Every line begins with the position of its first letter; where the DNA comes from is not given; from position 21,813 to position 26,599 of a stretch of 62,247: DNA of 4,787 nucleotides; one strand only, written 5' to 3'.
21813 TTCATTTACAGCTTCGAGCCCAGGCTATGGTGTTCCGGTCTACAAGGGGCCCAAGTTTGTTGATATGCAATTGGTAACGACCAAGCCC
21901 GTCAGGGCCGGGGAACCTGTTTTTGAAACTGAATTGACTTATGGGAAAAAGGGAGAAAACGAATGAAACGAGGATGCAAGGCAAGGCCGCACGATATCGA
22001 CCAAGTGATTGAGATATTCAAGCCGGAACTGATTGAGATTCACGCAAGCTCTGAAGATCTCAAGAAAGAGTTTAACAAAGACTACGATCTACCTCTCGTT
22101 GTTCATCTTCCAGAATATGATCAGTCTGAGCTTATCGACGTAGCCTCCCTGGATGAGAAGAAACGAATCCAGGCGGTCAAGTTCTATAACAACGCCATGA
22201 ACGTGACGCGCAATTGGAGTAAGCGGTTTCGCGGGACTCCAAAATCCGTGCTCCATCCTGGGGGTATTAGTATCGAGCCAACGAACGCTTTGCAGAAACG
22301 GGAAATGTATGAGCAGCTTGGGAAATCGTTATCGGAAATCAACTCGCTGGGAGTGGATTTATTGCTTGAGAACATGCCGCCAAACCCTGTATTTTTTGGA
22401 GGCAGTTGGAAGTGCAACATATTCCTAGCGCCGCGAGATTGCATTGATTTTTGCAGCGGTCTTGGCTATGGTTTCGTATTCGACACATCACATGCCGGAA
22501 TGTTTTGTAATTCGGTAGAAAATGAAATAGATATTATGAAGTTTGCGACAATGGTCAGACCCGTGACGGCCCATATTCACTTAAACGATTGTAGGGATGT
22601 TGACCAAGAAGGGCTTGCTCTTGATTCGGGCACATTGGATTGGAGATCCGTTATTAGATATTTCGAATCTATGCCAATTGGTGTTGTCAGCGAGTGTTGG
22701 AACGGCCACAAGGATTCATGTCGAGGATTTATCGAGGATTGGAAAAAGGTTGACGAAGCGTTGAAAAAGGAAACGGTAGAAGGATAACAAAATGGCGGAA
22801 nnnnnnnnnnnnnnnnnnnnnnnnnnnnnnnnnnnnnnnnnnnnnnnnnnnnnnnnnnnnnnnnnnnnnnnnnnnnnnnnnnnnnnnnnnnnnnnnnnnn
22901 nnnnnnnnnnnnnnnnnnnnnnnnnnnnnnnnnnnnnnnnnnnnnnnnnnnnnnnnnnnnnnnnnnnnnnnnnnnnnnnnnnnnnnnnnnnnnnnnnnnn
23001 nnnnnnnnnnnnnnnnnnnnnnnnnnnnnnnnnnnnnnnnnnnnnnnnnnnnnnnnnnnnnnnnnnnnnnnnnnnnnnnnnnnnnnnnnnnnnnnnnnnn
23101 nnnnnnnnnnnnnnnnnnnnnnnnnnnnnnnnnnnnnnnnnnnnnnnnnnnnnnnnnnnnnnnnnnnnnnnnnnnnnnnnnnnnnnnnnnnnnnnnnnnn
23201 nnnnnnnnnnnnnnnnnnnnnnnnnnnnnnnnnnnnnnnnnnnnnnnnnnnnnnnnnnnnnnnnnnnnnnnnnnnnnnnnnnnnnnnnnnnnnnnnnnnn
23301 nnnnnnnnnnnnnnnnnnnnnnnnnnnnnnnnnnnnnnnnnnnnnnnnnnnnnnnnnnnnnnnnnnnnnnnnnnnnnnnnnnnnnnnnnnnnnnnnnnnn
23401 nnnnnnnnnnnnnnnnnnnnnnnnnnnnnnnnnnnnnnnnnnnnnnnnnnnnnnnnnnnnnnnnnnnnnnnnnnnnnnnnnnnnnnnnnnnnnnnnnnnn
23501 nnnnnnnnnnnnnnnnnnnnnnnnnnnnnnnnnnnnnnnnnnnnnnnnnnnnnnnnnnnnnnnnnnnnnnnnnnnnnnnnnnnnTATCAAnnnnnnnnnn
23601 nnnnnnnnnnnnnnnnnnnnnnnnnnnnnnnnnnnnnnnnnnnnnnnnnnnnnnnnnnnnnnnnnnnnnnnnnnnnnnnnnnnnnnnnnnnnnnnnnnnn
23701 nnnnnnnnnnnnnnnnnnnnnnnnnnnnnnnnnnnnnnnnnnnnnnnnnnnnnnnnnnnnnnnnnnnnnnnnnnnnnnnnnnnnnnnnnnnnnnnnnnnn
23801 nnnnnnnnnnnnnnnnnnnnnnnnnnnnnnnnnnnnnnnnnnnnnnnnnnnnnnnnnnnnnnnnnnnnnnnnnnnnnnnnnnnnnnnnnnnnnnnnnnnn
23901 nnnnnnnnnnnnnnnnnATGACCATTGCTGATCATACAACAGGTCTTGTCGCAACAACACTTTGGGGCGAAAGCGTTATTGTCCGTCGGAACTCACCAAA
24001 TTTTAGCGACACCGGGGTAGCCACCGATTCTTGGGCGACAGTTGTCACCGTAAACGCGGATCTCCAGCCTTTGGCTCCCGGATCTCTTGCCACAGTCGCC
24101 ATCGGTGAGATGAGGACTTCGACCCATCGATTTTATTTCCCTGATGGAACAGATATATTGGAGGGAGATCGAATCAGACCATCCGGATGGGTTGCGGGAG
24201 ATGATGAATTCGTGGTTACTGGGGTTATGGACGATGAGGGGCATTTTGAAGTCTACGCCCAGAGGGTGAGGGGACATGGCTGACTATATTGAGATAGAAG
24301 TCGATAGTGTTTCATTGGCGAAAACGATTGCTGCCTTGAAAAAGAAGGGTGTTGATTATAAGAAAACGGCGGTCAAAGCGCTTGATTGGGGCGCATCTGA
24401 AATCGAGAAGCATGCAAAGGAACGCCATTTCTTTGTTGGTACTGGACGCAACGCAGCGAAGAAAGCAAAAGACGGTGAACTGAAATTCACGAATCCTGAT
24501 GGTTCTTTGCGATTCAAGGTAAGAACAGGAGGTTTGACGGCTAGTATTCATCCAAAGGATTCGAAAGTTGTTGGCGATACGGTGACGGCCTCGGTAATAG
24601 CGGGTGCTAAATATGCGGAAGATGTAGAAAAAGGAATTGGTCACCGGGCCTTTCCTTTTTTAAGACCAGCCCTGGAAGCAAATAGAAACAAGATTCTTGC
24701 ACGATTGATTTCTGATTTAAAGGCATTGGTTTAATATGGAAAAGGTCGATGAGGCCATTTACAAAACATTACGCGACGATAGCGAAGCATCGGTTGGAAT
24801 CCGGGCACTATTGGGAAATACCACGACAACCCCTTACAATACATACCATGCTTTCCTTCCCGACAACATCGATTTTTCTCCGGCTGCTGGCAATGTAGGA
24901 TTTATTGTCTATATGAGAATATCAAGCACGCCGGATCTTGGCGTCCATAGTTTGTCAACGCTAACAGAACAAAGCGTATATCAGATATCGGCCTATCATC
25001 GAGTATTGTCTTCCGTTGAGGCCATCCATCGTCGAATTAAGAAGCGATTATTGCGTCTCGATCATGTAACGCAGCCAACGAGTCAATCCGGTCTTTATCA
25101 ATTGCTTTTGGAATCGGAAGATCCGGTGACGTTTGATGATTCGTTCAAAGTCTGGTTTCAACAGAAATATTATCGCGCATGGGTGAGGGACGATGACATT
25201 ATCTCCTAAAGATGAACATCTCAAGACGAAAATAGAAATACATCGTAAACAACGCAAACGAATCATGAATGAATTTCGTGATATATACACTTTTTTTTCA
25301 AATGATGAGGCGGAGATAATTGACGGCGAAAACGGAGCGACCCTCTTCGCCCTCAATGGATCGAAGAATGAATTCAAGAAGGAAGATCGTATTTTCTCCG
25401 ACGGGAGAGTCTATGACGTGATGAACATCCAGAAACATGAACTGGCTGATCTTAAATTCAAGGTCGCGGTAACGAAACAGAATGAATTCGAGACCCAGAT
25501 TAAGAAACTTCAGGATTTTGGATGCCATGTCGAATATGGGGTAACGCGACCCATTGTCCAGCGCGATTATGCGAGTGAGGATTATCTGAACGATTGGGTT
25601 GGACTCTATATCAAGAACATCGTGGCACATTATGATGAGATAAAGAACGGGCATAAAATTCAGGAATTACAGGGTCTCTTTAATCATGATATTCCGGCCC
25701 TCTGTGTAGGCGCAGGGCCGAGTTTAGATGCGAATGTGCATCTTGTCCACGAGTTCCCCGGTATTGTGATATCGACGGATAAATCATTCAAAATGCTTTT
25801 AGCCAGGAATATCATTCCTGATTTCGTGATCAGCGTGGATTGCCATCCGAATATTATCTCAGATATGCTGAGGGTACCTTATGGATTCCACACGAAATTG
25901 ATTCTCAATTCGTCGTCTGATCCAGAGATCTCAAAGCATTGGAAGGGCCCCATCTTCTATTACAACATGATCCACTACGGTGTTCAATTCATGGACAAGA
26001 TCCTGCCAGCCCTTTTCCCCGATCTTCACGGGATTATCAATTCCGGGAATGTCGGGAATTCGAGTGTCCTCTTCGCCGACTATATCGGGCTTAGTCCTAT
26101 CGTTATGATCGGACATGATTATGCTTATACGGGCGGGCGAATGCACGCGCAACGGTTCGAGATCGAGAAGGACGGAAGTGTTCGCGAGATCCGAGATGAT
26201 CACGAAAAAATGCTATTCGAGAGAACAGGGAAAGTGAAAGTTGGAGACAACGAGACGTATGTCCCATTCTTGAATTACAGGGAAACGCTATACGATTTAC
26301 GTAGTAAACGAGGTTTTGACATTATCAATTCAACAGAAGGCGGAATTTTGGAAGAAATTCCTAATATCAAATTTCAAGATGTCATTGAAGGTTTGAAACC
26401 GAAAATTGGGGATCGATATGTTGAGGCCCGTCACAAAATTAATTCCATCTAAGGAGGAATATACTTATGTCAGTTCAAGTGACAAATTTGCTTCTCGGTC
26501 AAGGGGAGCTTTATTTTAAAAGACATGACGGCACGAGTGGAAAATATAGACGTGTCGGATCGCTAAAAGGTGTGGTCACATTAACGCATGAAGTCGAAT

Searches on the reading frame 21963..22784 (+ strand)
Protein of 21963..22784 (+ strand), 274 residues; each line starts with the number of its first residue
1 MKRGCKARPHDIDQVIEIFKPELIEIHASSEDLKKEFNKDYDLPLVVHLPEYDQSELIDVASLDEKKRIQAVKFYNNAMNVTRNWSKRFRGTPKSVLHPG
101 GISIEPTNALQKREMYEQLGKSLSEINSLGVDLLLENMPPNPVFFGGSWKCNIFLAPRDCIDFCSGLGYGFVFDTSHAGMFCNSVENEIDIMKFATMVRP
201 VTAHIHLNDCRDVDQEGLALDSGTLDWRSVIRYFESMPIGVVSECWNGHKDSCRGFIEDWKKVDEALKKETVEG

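Call 88: search_protein_families(library=pfam, proteins=[window:21963-22784:+], max_evalue=0.0001)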
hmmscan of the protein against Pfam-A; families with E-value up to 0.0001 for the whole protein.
window:21963-22784:+ (274 aa): 1 family
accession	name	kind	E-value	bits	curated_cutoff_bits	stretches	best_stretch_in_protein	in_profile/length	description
PF01261.30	AP_endonuc_2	-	4.6e-17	63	31.1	1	35-249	34-232/249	Xylose isomerase-like TIM barrel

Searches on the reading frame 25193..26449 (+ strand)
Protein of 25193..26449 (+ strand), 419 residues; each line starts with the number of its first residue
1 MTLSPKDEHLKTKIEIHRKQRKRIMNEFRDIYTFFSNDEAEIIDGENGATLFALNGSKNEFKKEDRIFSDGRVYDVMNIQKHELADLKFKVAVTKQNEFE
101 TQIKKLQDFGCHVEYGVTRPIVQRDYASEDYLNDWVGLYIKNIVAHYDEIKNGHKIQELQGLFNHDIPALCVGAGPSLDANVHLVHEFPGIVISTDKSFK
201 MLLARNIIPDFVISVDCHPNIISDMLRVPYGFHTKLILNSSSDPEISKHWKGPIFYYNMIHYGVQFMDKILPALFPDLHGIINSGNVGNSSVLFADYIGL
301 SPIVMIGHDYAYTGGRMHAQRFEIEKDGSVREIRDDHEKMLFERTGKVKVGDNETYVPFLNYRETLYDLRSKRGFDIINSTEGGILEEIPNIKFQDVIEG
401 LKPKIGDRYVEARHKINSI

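Call 88: search_protein_families(library=pfam, proteins=[window:25193-26449:+], max_evalue=0.0001)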
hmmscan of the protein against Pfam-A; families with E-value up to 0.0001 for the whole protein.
window:25193-26449:+ (419 aa): 1 family
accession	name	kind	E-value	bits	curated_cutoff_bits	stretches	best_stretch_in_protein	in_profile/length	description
PF01973.23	MptE-like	-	1.8e-27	96.6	34.6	1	141-314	1-170/171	6-hydroxymethylpterin diphosphokinase MptE-like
